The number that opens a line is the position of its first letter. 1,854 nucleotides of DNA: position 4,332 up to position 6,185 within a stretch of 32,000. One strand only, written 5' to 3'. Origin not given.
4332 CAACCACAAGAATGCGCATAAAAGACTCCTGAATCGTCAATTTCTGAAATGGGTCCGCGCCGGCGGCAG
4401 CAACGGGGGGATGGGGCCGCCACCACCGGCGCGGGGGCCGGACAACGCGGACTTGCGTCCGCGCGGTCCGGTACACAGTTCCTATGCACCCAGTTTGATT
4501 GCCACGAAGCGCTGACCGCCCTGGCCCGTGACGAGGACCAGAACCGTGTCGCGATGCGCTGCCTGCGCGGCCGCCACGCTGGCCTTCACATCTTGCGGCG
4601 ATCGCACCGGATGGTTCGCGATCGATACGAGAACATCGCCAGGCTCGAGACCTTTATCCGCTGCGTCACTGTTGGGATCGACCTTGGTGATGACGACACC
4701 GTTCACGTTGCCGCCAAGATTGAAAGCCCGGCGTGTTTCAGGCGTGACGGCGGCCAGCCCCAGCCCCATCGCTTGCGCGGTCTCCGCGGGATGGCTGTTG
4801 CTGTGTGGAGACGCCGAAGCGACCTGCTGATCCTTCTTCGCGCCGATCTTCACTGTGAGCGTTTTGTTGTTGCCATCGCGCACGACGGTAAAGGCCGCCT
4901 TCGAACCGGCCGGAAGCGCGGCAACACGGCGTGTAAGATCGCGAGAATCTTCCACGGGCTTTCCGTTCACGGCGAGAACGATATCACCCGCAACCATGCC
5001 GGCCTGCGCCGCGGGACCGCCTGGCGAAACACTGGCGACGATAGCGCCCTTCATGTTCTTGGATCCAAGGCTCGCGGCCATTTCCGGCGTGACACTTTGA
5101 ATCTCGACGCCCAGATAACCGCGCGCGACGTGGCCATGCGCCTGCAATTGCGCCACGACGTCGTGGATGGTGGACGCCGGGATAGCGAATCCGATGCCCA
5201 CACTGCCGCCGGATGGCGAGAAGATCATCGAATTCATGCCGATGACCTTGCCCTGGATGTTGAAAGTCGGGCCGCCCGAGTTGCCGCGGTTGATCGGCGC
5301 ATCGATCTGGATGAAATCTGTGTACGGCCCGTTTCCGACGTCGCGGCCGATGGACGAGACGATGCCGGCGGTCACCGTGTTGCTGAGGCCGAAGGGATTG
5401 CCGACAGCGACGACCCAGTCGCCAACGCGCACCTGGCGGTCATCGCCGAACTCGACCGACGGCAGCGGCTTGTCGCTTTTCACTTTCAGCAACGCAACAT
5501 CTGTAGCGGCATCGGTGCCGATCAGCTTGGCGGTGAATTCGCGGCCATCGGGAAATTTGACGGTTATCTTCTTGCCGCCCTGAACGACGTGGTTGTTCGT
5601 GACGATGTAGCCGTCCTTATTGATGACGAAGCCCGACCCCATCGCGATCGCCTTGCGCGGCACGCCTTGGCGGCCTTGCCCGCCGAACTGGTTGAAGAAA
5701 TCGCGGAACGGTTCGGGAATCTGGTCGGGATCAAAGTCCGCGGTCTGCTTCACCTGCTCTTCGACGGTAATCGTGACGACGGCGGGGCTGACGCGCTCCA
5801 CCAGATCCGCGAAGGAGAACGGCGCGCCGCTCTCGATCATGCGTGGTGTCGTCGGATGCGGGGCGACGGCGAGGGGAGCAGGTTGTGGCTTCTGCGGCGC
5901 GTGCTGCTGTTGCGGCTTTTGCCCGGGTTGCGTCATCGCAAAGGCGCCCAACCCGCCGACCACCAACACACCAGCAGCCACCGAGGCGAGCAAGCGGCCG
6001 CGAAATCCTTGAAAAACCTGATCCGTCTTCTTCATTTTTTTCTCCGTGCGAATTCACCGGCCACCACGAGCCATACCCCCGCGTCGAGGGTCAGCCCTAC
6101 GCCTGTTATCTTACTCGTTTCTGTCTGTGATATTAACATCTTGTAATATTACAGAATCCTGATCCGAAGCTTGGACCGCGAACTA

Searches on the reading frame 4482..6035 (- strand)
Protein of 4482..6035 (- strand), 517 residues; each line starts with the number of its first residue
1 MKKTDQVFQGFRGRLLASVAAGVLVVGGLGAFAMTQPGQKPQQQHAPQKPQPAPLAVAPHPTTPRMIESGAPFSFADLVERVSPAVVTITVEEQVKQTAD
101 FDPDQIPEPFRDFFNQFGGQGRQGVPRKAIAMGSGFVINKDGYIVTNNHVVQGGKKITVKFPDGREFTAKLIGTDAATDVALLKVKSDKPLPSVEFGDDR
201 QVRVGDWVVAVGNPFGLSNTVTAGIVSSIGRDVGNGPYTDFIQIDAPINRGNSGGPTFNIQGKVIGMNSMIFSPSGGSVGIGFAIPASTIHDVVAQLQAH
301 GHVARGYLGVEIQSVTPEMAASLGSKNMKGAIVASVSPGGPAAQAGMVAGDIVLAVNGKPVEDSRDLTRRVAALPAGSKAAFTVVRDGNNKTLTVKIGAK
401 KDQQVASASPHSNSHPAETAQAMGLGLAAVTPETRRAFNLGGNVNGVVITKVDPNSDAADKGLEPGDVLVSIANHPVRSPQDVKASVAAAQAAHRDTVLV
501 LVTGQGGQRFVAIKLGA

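Call 42: search_protein_families(library=pfam, proteins=[window:4482-6035:-], max_evalue=0.001)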
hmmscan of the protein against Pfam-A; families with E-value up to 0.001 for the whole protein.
window:4482-6035:- (517 aa): 6 families
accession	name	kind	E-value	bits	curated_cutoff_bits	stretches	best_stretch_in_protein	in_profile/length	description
PF13365.12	Trypsin_2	-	1.1e-37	130.4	27.6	1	133-267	1-144/144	Trypsin-like peptidase domain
PF13180.12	PDZ_2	-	1.3e-25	89.9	27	2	306-397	1-80/80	PDZ domain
PF17820.7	PDZ_6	-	1.1e-22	79.9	27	2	332-386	1-54/54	PDZ domain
PF00089.32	Trypsin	-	2.1e-19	70.6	20.6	1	133-293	27-219/220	Trypsin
PF00595.29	PDZ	-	3.1e-18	66.4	23.2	2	304-383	8-79/81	PDZ domain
PF14685.13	PDZ_Tricorn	-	0.00034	21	25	0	340-395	31-88/88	Tricorn protease PDZ domain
